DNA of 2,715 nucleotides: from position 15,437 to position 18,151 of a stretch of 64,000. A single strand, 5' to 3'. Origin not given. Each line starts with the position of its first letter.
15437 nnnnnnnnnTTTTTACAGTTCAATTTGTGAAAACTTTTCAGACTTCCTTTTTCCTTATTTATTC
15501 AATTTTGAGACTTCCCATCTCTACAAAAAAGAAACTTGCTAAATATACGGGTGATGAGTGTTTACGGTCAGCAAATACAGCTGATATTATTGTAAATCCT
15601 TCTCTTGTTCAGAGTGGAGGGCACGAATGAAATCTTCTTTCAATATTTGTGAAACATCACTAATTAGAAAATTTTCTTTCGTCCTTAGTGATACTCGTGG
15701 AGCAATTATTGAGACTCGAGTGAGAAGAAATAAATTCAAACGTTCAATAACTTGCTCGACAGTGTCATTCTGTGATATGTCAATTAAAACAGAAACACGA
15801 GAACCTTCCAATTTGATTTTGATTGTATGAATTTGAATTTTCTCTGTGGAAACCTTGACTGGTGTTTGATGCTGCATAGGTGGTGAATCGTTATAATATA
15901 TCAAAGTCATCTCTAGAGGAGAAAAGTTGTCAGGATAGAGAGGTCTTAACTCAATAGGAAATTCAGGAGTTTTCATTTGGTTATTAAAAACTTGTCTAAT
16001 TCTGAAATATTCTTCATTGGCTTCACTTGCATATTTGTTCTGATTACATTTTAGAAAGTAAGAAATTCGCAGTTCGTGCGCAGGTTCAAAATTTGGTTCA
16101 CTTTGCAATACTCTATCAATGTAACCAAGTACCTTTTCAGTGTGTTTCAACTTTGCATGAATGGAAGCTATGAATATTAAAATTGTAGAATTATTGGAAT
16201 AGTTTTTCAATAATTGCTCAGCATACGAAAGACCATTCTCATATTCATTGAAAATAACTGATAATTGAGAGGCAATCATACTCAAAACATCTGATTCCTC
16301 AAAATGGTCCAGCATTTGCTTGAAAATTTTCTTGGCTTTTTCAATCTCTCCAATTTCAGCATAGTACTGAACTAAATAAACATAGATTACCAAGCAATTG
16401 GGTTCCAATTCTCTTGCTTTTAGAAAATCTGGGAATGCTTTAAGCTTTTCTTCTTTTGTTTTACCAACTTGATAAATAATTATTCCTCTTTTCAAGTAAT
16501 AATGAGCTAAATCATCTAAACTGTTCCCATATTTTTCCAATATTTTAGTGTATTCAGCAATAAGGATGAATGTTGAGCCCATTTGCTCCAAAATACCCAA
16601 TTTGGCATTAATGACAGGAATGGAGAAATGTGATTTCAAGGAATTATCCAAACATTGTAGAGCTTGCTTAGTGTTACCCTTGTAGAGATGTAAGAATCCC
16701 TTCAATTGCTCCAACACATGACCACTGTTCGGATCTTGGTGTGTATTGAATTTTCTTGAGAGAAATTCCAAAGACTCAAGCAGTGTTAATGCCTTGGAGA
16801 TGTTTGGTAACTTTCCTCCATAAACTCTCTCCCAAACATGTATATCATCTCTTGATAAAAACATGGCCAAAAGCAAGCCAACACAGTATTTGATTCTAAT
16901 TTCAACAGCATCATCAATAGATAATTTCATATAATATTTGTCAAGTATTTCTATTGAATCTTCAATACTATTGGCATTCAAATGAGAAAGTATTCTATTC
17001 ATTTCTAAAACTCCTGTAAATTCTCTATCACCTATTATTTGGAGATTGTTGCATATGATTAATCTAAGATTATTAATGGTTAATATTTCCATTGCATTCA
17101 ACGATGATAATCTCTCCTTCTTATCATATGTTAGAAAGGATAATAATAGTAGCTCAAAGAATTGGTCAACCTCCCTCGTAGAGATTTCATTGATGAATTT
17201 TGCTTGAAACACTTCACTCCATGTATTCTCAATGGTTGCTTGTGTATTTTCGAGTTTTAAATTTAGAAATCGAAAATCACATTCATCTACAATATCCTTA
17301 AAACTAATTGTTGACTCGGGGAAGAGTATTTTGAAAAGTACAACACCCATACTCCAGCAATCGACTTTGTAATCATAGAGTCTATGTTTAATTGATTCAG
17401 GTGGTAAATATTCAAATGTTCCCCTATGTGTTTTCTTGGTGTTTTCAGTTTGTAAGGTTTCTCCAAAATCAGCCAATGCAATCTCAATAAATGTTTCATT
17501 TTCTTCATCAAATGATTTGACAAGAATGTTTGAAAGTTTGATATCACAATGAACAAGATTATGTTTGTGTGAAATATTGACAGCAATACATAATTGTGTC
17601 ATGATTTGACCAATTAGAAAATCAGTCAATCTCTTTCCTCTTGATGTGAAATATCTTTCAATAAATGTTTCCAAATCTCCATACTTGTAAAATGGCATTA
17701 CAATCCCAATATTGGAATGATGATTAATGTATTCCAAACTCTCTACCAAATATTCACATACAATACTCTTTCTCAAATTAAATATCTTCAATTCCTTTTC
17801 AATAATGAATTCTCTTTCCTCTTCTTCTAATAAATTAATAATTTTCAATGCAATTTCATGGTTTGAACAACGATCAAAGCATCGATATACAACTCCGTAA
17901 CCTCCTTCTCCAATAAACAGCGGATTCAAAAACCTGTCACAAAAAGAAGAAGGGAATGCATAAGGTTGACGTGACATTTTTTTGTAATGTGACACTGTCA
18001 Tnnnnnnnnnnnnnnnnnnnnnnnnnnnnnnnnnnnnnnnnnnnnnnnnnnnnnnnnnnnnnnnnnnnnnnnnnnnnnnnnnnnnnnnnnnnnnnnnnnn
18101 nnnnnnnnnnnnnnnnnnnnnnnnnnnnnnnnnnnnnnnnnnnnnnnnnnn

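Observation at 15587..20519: Head-to-head kinase-TPR paralogs sharing a roughly 255-bp near-identical inverted repeat confined to the catalytic core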

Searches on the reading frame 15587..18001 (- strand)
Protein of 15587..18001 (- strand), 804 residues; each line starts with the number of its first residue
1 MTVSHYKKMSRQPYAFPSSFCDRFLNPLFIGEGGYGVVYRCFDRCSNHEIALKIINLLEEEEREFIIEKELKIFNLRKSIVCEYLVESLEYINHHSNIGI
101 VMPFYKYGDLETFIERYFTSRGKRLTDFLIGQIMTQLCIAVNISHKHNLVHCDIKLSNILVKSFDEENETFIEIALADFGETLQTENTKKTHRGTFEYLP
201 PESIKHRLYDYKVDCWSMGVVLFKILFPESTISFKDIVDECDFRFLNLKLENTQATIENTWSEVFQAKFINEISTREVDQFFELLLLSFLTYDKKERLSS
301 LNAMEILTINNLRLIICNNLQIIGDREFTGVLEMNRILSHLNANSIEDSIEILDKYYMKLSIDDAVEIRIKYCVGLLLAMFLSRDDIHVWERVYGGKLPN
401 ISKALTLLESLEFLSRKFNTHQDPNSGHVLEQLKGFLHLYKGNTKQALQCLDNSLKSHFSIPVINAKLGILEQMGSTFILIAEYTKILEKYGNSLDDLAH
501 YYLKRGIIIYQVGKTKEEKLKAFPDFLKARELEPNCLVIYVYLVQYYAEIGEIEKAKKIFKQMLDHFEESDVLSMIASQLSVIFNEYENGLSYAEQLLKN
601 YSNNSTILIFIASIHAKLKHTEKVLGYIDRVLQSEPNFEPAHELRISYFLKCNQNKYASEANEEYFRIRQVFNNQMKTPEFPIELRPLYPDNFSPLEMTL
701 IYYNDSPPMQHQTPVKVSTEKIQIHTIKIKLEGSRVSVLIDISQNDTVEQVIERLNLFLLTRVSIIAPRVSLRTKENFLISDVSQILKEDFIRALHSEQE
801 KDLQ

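Call 6: search_protein_families(library=pfam, proteins=[window:15587-18001:-], max_evalue=0.01)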
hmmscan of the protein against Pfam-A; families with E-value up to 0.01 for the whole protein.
window:15587-18001:- (804 aa): 10 families
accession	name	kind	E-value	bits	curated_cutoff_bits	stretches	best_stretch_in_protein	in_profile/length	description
PF00069.31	Pkinase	-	4.7e-40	138.1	31.7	1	30-304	7-258/263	Protein kinase domain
PF07714.23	PK_Tyr_Ser-Thr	-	1.1e-21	77.8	23.1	1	30-226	7-198/258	Protein tyrosine and serine/threonine kinase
PF14559.12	TPR_19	-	8.5e-06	26.5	25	0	527-575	15-64/68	Tetratricopeptide repeat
PF13428.12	TPR_14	-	0.00012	22.8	23.5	0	539-571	3-35/44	Tetratricopeptide repeat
PF25058.1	ARM_TT21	-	0.00016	22.1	27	0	533-592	53-115/155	Tetratricopeptide repeat protein 21 ARM repeat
PF21569.3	SET1_RBD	-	0.0012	19.5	27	0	535-593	42-99/110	Histone-lysine N-methyltransferase, RNA-binding domain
PF02259.29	FAT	-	0.0016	18.2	24.2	1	423-558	184-304/343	FAT domain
PF25062.1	ARM_TT21_N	-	0.0019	18.4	40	0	539-650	102-213/222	Tetratricopeptide repeat protein 21 N-terminal ARM repeat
PF07719.23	TPR_2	-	0.0026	18.2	27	0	434-456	7-29/34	Tetratricopeptide repeat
PF14853.12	Fis1_TPR_C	-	0.0091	16.6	25.3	0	615-645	11-41/53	Fis1 C-terminal tetratricopeptide repeat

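Call 9: list_cluster_members(proteins=[window:15587-18001:-, window:18033-20519:+, window:56343-58121:-, window:9606-13862:+, window:20586-22937:+])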
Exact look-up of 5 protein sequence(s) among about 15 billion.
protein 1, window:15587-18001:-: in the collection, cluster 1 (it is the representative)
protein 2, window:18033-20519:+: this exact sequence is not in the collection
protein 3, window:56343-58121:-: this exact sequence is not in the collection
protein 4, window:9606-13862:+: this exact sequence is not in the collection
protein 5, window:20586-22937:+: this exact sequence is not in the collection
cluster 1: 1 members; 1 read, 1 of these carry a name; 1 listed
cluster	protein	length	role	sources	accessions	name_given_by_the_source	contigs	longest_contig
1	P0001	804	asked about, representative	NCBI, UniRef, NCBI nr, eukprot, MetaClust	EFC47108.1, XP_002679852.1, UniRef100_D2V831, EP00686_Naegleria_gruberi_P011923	predicted protein [Naegleria gruberi] | Predicted protein n=1 Tax=Naegleria gruberi TaxID=5762 RepID=D2V831_NAEGR | uncharacterized protein NAEGRDRAFT_47422 [Naegleria gruberi]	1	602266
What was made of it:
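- On Mycorrhizal-fungus kinase expansions: ORF A is an exact match to Naegleria gruberi XP_002679852.1 (call 9).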

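Call 11: find_homologous_proteins(query=window:15587-18001:-, max_evalue=1e-10)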
Query window:15587-18001:- (804 aa): 28 proteins with E <= 1e-10 among 8000 candidates.
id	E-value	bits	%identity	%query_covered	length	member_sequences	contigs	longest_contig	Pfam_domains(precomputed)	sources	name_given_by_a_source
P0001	0.0e+0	1797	100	100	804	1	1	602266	PF14559.13,PF07714.24,PF00069.32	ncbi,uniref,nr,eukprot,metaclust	ncbi:predicted protein [Naegleria gruberi]|uniref:Predicted protein n=1 Tax=Naegleria gruberi TaxID=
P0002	7.7e-128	446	37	92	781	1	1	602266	PF07714.24,PF00069.32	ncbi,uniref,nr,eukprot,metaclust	ncbi:serine/threonine protein kinase [Naegleria gruberi]|uniref:Serine/threonine protein kinase n=1 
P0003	1.7e-27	114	30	25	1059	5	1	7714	PF06293.21,PF07714.24,PF00069.32,PF17667.8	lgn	-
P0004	1.6e-25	108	29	25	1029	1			PF06293.21,PF07714.24,PF00069.32,PF14531.13,PF17667.8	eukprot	eukprot:Nitzschia sp. Nitz4//scaffold89_size161592//6593//10007//NITZ4_002359-RA/size161592-snap-gen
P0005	5.4e-21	93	26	36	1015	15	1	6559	PF06293.21,PF07714.24,PF00069.32,PF14531.13,PF17667.8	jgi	-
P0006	5.0e-20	90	30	25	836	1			PF06293.21,PF07714.24,PF00069.32,PF03109.23,PF14531.13,PF17667.8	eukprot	eukprot:scaffold25517_cov181-Cylindrotheca_fusiformis.AAC.1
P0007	3.3e-18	83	29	25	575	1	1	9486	PF06293.21,PF07714.24,PF00069.32,PF03109.23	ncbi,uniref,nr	ncbi:MAG: hypothetical protein EZS28_013141 [Streblomastix strix]|uniref:Protein kinase domain-conta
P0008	3.1e-15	74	29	29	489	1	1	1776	PF07714.24,PF00069.32,PF03109.23,PF04212.25,PF01163.29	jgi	-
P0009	9.9e-15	72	28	25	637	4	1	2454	PF07714.24,PF00069.32,PF14531.13,PF17667.8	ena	-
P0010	1.6e-14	71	31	25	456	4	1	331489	PF07714.24,PF00069.32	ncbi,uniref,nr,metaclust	ncbi:PREDICTED: serine/threonine-protein kinase DCLK1-like isoform X2 [Acropora digitifera]|uniref:s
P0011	4.8e-14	70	28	26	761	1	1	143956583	PF07714.24,PF00069.32,PF03607.24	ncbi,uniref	ncbi:serine/threonine-protein kinase GL21140 [Calliphora vicina]|uniref:serine/threonine-protein kin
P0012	5.7e-14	70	27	27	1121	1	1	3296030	PF07714.24,PF00069.32,PF13240.12,PF08289.17,PF03109.23,PF13176.13,PF14531.13,PF13432.13,PF08238.19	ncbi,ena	-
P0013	8.0e-14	69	27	26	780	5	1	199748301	PF07714.24,PF00069.32,PF03607.24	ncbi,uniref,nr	ncbi:serine/threonine-protein kinase GA29083 [Stomoxys calcitrans]|uniref:serine/threonine-protein k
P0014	9.9e-14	69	28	27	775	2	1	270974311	PF07714.24,PF00069.32,PF03607.24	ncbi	ncbi:serine/threonine-protein kinase GL21140 isoform X2 [Musca autumnalis]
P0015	1.9e-13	68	28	26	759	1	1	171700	PF07714.24,PF00069.32,PF03607.24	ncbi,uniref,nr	ncbi:serine/threonine-protein kinase GL21140 [Lucilia sericata]|uniref:serine/threonine-protein kina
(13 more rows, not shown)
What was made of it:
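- On Interlocus (ectopic) gene conversion tract: The next-best protein in the 5.8-billion database is 30% identical (call 11).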

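Call 19: find_encoding_contigs(protein=P0001, flank=10000, max_places=10)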
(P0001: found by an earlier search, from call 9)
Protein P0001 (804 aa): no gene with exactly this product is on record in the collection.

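Call 33: find_encoding_contigs(protein=P0002, flank=10000, max_places=5)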
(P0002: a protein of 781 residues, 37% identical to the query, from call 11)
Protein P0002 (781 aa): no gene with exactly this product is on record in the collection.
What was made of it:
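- Tried and rejected: Looked for the locus in other assemblies to polarise the conversion. find_encoding_contigs has no record of either protein (calls 19, 33).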

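Call 49: predict_structure(alignment_id=A3)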
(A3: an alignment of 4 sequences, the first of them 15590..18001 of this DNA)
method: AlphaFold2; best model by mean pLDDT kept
length: 804 residues; sequences in the alignment: 4
mean_pLDDT: 51.6   pTM: 0.40
mean pLDDT of the five models: 51.6, 48.8, 47.9, 43.4, 43.3
residues with pLDDT >= 90: 5; 70-90: 230; 50-70: 111; < 50: 458
segments of 3 or more residues with pLDDT < 50: 1-43, 46-72, 74-113, 127-133, 135-299, 310-345, 385-399, 671-739, 760-788, 792-804
pLDDT, mean of each block of 10 residues (from residue 1): 24 27 26 34 43 38 46 47 36 26 28 50 48 47 36 36 39 30 23 27 29 28 35 40 29 26 28 30 41 44 51 38 33 43 49 69 65 69 49 37 69 67 63 75 82 78 76 78 88 77 87 79 88 80 81 85 82 78 83 83 79 84 84 77 76 63 62 36 34 30 26 25 35 43 50 53 29 33 47 45 39
secondary structure, 60 per line:
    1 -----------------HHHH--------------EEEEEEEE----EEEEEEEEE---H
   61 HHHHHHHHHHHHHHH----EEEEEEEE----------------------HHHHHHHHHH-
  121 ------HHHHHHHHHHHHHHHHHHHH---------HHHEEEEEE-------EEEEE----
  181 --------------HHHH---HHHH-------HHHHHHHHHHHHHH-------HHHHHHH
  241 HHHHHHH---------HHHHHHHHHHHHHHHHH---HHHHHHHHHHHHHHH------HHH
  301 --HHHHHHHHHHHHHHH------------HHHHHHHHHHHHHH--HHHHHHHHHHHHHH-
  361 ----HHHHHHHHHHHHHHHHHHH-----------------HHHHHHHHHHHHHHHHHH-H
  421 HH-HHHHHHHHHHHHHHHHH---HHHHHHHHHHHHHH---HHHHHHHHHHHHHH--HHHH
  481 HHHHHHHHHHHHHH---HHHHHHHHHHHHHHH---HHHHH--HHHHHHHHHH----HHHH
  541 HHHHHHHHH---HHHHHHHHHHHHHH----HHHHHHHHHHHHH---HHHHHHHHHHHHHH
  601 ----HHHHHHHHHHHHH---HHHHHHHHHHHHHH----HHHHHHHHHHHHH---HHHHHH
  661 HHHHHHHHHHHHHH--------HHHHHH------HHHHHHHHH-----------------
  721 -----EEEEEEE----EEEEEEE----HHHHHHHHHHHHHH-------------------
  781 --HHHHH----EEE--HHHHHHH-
elements in order (helices of 4 or more, strands of 3 or more residues): H18-21 E36-43 E48-56 H60-75 E80-87 H110-119 H127-146 E159-164 E172-176 H195-198 H202-205 H213-226 H234-247 H257-273 H277-291 H303-317 H330-343 H346-359 H365-383 H401-418 H424-440 H444-457 H461-474 H477-494 H498-512 H516-520 H523-532 H537-549 H553-566 H571-583 H587-600 H605-617 H621-634 H639-651 H655-674 H683-688 H695-703 E726-732 E737-743 H748-761 H783-787 E792-794 H797-803
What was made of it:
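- On TPR repeat proteins: AF2 model, aa 400-660, pLDDT mostly 63-88, regular 13-14 residue helix pairs (call 49).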

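Call 53: fold_search(model_id=the predicted structure, library=pdb)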
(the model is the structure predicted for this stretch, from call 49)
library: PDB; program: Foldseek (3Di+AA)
matches with E <= 10: 1621; with E <= 0.001: 318
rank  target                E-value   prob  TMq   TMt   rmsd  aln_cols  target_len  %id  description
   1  8chy                  3.3e-08  1.00  0.26  0.64   6.3       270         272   17  Crystal structure of an 8-repeat consensus TPR superhelix with Zinc. (released 2024-02-21)
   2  6eou                  3.9e-08  1.00  0.31  0.62   7.6       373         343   14  O-GlcNAc transferase TPR domain with the intellectual disability associated mutation L254F (released 2018-05-09)
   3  1w3b_A                7.3e-08  1.00  0.31  0.55   9.3       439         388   15  The superhelical TPR domain of O-linked GlcNAc transferase reveals structural similarities to importin alpha. (released 2004-09-09)
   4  6vbv_4                8.8e-08  1.00  0.29  0.52   8.4       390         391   15  Structure of the bovine BBSome:ARL6:GTP complex (released 2020-01-29)
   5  6voa_E                1.2e-07  1.00  0.29  0.52   8.3       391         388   14  Cryo-EM structure of the BBSome-ARL6 complex (released 2020-06-24)
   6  9qhb                  1.3e-07  1.00  0.27  0.69   5.0       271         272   17  Crystal structure of 16-repeat CTPR protein with eliminated coordination sites (released 2025-10-22)
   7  5g05_H                1.5e-07  1.00  0.18  0.28  16.9       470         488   13  Cryo-EM structure of combined apo phosphorylated APC (released 2016-05-25)
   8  9hvq_Q                1.5e-07  1.00  0.24  0.22  19.2       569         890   12  Structure of the transcribing Pol II-DSIF-PAF-SPT6-RECQL5 complex (released 2025-07-16)
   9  8dtg_B                2.2e-07  1.00  0.28  0.30   7.6       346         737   12  Cryo-EM structure of Arabidopsis SPY alternative conformation 1 (released 2023-03-08)
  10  4buj_F                2.4e-07  1.00  0.23  0.16  12.0       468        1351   13  Crystal structure of the S. cerevisiae Ski2-3-8 complex (released 2013-08-28)
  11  9bax_D                2.4e-07  1.00  0.21  0.27  19.7       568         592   13  PI4KA complex bound to C-terminus of EFR3A (released 2024-11-27)
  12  8dtg_A                2.5e-07  1.00  0.28  0.28   9.7       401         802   12  Cryo-EM structure of Arabidopsis SPY alternative conformation 1 (released 2023-03-08)
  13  7yea_A                2.5e-07  1.00  0.28  0.23  12.2       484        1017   13  Human O-GlcNAc transferase Dimer (released 2023-07-12)
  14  1w3b_B                3.1e-07  1.00  0.30  0.59   5.4       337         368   14  The superhelical TPR domain of O-linked GlcNAc transferase reveals structural similarities to importin alpha. (released 2004-09-09)
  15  6vbu_4                3.1e-07  1.00  0.29  0.53   7.5       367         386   15  Structure of the bovine BBSome complex (released 2020-01-29)
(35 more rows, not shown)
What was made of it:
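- On TPR repeat proteins: Foldseek top hits are consensus TPR and the OGT TPR domain, E 3e-8 (call 53).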

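Call 55: find_related_loci(query=A5, collection=metagenome_contigs, flank=6000)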
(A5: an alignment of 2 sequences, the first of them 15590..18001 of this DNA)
Query A5 (804 aa) in metagenome_contigs; peptide patterns used: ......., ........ (x = any residue, [..] = any of these).
503 stretches matched a pattern; 5 encode a relative of the query (tblastn E <= 1e-3); 5 distinct loci.
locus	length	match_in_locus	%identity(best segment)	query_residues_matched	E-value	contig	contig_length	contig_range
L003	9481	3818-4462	24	15-225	5e-11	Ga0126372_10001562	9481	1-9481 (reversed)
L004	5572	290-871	25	30-225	2e-10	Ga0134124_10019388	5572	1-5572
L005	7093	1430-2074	23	15-225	4e-10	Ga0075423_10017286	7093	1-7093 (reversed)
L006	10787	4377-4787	26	30-180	1e-6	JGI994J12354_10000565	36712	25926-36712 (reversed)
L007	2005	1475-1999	23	30-204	1e-5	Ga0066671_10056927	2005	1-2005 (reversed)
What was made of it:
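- On Interlocus (ectopic) gene conversion tract: No second N. gruberi-clade genome or allele is available (calls 19, 33, 55).
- The locus could not be retrieved from any other assembly (calls 19, 33, 55).
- Tried and rejected: A metagenome scan with the A+B alignment found only unrelated kinases at 23-26% identity (call 55).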

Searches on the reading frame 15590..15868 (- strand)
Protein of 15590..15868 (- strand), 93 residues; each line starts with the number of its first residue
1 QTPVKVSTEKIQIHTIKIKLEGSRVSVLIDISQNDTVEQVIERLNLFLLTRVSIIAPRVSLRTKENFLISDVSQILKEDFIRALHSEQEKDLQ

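Call 48: predict_structure(alignment_id=A4)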
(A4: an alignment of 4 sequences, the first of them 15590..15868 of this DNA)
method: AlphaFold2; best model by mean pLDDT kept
length: 93 residues; sequences in the alignment: 4
mean_pLDDT: 63.8   pTM: 0.52
mean pLDDT of the five models: 63.8, 41.1, 41.0, 40.0, 38.5
residues with pLDDT >= 90: 0; 70-90: 28; 50-70: 52; < 50: 13
segments of 3 or more residues with pLDDT < 50: 1-13
pLDDT, mean of each block of 10 residues (from residue 1): 39 52 62 79 78 65 64 69 66 61
secondary structure, 60 per line:
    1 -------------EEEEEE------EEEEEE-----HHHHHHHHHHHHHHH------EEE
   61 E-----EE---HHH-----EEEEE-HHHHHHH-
elements in order: E14-19 E26-31 H37-51 E58-61 E80-84 H86-92
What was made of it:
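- On Ubiquitin-like beta-grasp domains (RA/RBD, PB1, DCX, UBL): The C-terminal model has strand-strand-helix-strand-strand order (call 48).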
